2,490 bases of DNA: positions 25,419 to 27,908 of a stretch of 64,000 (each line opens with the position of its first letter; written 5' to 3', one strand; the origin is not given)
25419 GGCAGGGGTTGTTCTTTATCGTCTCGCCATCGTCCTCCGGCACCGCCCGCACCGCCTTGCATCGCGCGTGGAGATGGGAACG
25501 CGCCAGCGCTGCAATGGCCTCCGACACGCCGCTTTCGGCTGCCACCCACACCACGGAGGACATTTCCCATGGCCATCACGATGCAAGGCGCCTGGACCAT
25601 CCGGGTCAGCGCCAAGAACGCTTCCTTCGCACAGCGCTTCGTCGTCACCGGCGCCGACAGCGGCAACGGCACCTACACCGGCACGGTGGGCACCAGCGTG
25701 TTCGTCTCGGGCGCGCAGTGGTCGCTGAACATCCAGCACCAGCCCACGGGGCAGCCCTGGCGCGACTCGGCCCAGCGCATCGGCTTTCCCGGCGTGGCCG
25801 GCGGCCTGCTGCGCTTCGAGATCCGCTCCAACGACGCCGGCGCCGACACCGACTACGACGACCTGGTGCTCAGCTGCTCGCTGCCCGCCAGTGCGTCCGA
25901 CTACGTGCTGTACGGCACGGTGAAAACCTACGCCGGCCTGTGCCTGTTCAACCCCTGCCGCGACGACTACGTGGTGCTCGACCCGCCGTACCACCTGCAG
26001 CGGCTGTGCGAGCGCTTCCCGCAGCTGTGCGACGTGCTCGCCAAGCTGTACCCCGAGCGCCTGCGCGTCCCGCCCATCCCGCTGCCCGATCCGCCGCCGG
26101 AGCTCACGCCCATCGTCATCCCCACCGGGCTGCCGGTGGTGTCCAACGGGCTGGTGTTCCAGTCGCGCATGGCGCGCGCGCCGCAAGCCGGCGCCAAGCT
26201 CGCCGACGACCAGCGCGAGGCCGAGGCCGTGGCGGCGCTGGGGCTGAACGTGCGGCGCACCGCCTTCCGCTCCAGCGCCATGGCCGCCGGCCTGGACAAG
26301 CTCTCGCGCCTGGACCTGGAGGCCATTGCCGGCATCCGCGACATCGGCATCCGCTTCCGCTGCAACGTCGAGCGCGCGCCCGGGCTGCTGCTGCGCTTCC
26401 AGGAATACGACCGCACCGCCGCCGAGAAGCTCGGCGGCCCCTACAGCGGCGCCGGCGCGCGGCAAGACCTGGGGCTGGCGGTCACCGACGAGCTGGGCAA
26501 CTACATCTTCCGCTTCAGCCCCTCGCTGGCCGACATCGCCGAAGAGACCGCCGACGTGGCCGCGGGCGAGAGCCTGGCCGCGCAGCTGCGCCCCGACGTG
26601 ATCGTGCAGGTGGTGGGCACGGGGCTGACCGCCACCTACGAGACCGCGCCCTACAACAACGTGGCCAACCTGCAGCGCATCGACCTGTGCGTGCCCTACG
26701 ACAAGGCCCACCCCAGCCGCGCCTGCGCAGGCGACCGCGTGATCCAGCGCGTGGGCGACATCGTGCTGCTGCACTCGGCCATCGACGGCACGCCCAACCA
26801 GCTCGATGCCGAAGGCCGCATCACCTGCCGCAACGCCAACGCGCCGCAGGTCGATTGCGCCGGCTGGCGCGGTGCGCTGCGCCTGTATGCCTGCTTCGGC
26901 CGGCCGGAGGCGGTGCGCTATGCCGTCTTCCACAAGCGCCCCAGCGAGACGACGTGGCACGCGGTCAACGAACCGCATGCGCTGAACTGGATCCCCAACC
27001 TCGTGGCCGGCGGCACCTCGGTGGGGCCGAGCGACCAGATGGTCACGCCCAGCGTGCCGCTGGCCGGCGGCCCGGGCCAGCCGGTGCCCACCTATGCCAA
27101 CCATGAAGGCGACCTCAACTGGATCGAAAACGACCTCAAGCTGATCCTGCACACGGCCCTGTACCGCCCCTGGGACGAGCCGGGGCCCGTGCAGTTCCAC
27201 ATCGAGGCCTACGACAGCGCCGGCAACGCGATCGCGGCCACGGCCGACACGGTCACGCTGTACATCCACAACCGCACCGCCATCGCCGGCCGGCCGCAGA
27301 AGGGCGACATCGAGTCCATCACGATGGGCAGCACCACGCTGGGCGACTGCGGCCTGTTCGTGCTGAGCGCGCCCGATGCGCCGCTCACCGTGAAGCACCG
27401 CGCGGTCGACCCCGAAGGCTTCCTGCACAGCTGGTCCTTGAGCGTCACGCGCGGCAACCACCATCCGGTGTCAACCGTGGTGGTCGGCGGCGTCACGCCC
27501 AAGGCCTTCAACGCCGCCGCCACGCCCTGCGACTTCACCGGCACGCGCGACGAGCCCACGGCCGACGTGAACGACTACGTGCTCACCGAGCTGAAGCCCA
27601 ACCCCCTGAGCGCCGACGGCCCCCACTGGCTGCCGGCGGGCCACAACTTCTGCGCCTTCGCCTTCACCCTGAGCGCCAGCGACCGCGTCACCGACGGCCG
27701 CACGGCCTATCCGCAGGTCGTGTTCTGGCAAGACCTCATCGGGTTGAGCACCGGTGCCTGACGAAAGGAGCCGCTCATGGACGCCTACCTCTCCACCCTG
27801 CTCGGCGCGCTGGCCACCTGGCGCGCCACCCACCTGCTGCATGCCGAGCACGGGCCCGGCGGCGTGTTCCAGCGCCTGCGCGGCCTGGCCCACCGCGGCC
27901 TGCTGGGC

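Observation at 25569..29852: Tightly coupled four-gene operon with no recognisable function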

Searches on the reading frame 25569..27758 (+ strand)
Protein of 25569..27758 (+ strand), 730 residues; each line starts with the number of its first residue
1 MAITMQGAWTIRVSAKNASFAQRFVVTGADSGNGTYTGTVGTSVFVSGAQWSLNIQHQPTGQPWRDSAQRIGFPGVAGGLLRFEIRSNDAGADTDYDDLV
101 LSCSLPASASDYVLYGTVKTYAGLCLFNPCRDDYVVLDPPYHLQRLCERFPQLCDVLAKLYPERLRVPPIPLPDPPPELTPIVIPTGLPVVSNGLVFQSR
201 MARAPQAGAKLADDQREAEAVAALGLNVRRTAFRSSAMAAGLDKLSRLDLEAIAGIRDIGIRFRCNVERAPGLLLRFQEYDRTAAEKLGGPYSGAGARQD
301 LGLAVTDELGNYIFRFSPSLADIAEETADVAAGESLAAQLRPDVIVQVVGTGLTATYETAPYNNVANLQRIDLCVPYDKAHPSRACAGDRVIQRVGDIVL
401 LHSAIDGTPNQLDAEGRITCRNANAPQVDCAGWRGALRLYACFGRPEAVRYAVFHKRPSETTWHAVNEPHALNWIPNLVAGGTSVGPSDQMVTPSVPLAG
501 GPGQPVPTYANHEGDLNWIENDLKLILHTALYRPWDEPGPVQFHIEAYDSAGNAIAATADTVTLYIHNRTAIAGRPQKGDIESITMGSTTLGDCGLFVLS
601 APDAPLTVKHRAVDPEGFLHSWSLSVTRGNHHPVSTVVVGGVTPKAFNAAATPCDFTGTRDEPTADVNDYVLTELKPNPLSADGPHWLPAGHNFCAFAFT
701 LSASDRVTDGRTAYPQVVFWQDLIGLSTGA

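Call 6: search_protein_families(library=pfam, proteins=[window:25569-27758:+], max_evalue=1)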
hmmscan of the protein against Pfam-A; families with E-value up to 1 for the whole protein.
window:25569-27758:+ (730 aa): 0 families

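Call 7: search_protein_families(library=ncbifam, proteins=[window:25569-27758:+], max_evalue=1)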
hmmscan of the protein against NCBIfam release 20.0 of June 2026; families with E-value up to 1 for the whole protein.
window:25569-27758:+ (730 aa): 0 families

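Call 8: search_protein_families(library=padloc, proteins=[window:25569-27758:+], max_evalue=1)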
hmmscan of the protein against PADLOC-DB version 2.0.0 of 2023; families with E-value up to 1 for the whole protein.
window:25569-27758:+ (730 aa): 0 families

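Call 9: find_homologous_proteins(query=window:25569-27758:+)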
Query window:25569-27758:+ (730 aa): 308 proteins with E <= 0.001 among 8000 candidates; the best 120 are listed.
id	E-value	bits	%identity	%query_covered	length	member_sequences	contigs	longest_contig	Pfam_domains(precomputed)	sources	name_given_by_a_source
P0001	0.0e+0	1694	100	100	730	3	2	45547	-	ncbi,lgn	ncbi:MAG: hypothetical protein ACOZJZ_25385 [Pseudomonadota bacterium]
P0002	0.0e+0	1415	82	100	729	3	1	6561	-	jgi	jgi:hypothetical protein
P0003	0.0e+0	1406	81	100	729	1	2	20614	-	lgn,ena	-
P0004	0.0e+0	1350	78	100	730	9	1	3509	-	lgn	-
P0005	0.0e+0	1340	79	100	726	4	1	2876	-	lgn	-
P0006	0.0e+0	1329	78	100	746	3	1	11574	-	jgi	jgi:hypothetical protein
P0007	0.0e+0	1322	76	100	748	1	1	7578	-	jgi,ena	-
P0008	0.0e+0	1293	74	100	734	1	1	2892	-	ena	-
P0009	0.0e+0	1154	69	100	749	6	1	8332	-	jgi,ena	-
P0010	0.0e+0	1150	68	100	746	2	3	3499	-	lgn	-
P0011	0.0e+0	1094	65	100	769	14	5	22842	-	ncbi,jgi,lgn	jgi:hypothetical protein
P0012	0.0e+0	1084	64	100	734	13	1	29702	-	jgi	-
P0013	0.0e+0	1073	64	100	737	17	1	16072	-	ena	-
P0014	0.0e+0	1070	64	100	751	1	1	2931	-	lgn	-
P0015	6.8e-280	949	60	100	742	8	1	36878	-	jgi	jgi:hypothetical protein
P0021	8.0e-264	896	58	68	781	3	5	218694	-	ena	-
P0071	3.8e-204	698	49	100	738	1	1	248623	-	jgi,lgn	jgi:hypothetical protein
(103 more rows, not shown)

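Call 25: search_solved_structures(query=window:25569-27758:+, max_evalue=10, show_alignments=3)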
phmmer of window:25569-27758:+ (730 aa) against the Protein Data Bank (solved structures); distinct sequences matched with E-value up to 10: 5.
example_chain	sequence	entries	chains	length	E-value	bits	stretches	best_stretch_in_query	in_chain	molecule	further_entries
2jdm_A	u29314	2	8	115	0.064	14.8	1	28-106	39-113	FUCOSE-BINDING LECTIN PA-IIL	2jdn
1our_A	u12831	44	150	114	0.068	14.7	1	29-106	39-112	hypothetical protein LecB | PSEUDOMONAS AERUGINOSA LECTIN II | FUCOSE-BINDING LECTIN PA-IIL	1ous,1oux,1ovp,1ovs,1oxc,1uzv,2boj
2jdp_A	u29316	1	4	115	0.069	14.7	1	28-106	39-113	FUCOSE-BINDING LECTIN PA-IIL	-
2jdu_A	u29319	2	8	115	0.07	14.7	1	28-106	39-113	FUCOSE-BINDING LECTIN PA-IIL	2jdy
1gzt_A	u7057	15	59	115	0.073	14.6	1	29-106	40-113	FUCOSE-SPECIFIC LECTIN | PSEUDOMONAS AERUGINOSA LECTIN II | FUCOSE-BINDING LECTIN PA-IIL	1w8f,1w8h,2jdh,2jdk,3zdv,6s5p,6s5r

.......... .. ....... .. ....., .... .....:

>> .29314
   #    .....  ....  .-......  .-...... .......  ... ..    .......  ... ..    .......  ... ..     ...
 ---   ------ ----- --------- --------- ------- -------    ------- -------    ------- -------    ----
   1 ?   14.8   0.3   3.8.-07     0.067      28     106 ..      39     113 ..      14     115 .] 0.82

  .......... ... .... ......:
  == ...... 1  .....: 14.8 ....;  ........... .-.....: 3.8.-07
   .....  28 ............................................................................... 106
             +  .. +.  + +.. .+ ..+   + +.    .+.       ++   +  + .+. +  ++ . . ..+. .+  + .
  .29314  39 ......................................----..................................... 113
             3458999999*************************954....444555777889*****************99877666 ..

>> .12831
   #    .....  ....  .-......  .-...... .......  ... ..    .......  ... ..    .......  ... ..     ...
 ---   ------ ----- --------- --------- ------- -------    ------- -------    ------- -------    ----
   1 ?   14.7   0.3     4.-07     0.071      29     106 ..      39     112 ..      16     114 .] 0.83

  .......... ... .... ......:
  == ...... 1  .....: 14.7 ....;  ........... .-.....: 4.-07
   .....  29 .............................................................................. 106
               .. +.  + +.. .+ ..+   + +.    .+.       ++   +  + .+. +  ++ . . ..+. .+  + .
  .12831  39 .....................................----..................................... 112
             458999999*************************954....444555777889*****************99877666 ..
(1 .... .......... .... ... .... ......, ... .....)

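Call 30: search_solved_structures(query=A2, max_evalue=10, show_alignments=2)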
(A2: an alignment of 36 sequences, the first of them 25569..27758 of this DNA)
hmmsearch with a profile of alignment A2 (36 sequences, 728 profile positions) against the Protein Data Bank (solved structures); distinct sequences matched with E-value up to 10: 4.
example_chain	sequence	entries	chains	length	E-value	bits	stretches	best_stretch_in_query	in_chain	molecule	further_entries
4jpk_A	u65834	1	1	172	0.56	11.4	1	419-478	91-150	Germline-targeting HIV-1 gp120 engineered outer domain, eOD-GT6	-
4jpj_A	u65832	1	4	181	0.75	11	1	418-478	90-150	Germline-targeting HIV-1 gp120 engineered outer domain, eOD-GT6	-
7aoc_D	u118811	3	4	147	1.3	10.2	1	152-241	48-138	DNA-directed RNA polymerase I subunit rpa14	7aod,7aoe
29vf_O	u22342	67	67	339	2.6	9.2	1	178-255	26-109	TATA-box-binding protein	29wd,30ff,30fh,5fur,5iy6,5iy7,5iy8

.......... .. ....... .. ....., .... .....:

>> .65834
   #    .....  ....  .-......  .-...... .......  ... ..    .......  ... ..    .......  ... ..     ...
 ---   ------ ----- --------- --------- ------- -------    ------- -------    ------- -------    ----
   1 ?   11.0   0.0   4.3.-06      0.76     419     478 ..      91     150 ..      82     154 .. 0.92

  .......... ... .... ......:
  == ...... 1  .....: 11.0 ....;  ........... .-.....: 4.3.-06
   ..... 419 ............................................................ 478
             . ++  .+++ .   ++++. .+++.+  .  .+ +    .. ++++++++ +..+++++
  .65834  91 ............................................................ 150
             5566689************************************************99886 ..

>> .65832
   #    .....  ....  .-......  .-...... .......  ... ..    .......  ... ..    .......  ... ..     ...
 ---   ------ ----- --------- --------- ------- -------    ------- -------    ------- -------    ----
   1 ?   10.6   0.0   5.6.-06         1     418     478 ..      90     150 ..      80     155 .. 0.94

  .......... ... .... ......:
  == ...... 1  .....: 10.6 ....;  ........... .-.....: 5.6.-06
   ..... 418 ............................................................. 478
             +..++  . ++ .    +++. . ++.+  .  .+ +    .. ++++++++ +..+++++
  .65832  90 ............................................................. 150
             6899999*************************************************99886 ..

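Call 31: search_protein_families(library=pfam, alignment_id=A2, max_evalue=0.1)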
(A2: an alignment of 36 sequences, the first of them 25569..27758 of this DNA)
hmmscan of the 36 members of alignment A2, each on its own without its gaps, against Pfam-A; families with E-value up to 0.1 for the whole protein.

A. member 1, window:25569-27758:+ (730 aa): 0 families

B. families by the number of members that match (of 36 scanned): 8 families
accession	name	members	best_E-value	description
PF07495.19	Y_Y_Y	2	0.03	Y_Y_Y domain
PF20745.2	TSP_Ig-like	2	0.034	Tailspike protein-like, Ig-like domain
PF21834.1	DUF6894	1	0.0091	Domain of unknown function (DUF6894)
PF20091.5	Abhydrolase_10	1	0.027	Alpha/beta hydrolase domain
PF21721.2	Gp38_N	1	0.029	Phage tail fibre adhesin Gp38 N-terminal domain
PF11578.13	DUF3237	1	0.034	Protein of unknown function (DUF3237)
PF18565.7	Glyco_hydro2_C5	1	0.063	Glycoside hydrolase family 2 C-terminal domain 5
PF10237.15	N6-adenineMlase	1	0.076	Probable N6-adenine methyltransferase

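Call 46: search_protein_families(library=phrogs, proteins=[window:25569-27758:+], max_evalue=0.1)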
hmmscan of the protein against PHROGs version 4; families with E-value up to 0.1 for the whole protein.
window:25569-27758:+ (730 aa): 0 families

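Call 97: find_encoding_contigs(protein=P0071, flank=6000, max_places=1)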
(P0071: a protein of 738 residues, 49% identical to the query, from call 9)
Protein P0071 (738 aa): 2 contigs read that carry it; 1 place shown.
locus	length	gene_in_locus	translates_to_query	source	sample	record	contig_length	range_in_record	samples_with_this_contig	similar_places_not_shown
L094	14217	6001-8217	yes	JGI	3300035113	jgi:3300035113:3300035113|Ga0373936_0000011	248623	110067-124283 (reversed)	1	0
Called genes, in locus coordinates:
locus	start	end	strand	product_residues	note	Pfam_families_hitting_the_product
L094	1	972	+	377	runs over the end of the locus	PF01436:NHL (faint), PF08450:SGL (weak), PF25021:TEN_NHL (faint)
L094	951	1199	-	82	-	-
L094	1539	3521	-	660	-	PF00930:DPPIV_N (faint), PF26549:Tricorn_N, PF07676:PD40 (faint), PF00326:Peptidase_S9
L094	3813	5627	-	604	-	PF02203:TarH (weak), PF12729:4HB_MCP_1, PF00672:HAMP (faint), PF00015:MCPsignal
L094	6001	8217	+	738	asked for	-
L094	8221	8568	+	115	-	-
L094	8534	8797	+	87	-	-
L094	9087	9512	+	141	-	-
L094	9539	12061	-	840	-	PF23988:DUF7309 (weak), PF02810:SEC-C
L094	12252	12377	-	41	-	-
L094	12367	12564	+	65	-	-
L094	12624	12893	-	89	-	-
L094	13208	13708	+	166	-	-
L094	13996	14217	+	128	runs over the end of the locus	-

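Call 98: find_encoding_contigs(protein=P0021, flank=6000, max_places=1)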
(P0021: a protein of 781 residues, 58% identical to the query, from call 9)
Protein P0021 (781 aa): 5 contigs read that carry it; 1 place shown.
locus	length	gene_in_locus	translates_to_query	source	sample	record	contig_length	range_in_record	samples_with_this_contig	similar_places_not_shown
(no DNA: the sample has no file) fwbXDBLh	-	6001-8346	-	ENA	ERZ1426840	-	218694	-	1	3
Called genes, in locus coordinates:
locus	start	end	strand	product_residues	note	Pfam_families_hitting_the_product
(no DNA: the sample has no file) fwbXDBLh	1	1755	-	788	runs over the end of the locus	PF10518:TAT_signal (weak), PF07731:Cu-oxidase_2 (weak)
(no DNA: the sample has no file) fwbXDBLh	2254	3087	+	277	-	PF00763:THF_DHG_CYH, PF02882:THF_DHG_CYH_C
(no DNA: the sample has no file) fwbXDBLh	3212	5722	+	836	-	PF00989:PAS, PF08448:PAS_4, PF08447:PAS_3, PF13426:PAS_9, PF13185:GAF_2, PF00989:PAS, PF13426:PAS_9, PF00990:GGDEF, +3 more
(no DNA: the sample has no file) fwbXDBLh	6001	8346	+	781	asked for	-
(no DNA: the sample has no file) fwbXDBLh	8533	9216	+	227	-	PF04307:YdjM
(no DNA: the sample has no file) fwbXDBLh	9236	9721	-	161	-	-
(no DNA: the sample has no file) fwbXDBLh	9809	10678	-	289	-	PF13649:Methyltransf_25, PF08241:Methyltransf_11, PF08242:Methyltransf_12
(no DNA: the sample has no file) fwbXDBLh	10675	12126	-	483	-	PF00251:Glyco_hydro_32N, PF08244:Glyco_hydro_32C (faint)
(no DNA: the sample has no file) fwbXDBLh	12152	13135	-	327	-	PF01636:APH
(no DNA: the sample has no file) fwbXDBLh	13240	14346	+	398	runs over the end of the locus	PF09594:GT87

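Call 101: search_dna_similar(query=window:25569-27758:+, collection=plasmids, mode=protein, max_rows=10)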
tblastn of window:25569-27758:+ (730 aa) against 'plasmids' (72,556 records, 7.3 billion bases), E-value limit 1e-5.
No match.

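Call 102: search_dna_similar(query=window:25569-27758:+, collection=phages, mode=protein, max_rows=10)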
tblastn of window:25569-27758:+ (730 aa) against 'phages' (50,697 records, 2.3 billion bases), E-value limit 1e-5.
No match.

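Call 104: find_related_loci(query=A2, collection=metagenome_contigs, flank=8000)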
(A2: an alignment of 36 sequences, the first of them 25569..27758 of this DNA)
Query A2 (730 aa) in metagenome_contigs; peptide patterns used: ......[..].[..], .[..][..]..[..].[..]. (x = any residue, [..] = any of these).
410 stretches matched a pattern; 227 encode a relative of the query (tblastn E <= 1e-3); the best 80 are kept; 80 distinct loci.
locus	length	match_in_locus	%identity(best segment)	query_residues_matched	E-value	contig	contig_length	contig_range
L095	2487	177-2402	76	1-727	0e+0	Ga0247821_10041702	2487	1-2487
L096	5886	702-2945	69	1-729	0e+0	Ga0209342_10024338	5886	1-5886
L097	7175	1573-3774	64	1-730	0e+0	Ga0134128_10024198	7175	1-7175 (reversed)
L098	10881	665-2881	64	1-730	0e+0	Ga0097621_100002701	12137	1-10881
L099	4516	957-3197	57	1-729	0e+0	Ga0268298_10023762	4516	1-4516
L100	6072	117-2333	56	1-727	0e+0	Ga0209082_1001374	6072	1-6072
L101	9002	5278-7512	56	1-729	0e+0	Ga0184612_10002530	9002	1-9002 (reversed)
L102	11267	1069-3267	57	1-727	0e+0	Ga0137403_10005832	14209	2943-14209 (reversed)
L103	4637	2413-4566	56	1-727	0e+0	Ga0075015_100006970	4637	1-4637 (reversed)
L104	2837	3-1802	65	163-727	0e+0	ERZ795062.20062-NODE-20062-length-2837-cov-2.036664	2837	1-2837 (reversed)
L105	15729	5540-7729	54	1-727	0e+0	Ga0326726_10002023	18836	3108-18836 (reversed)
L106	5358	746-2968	51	1-727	0e+0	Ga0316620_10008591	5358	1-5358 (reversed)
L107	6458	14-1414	69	263-730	0e+0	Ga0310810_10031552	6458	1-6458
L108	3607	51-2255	49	1-727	0e+0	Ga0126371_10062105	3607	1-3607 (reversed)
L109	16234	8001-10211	49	1-727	0e+0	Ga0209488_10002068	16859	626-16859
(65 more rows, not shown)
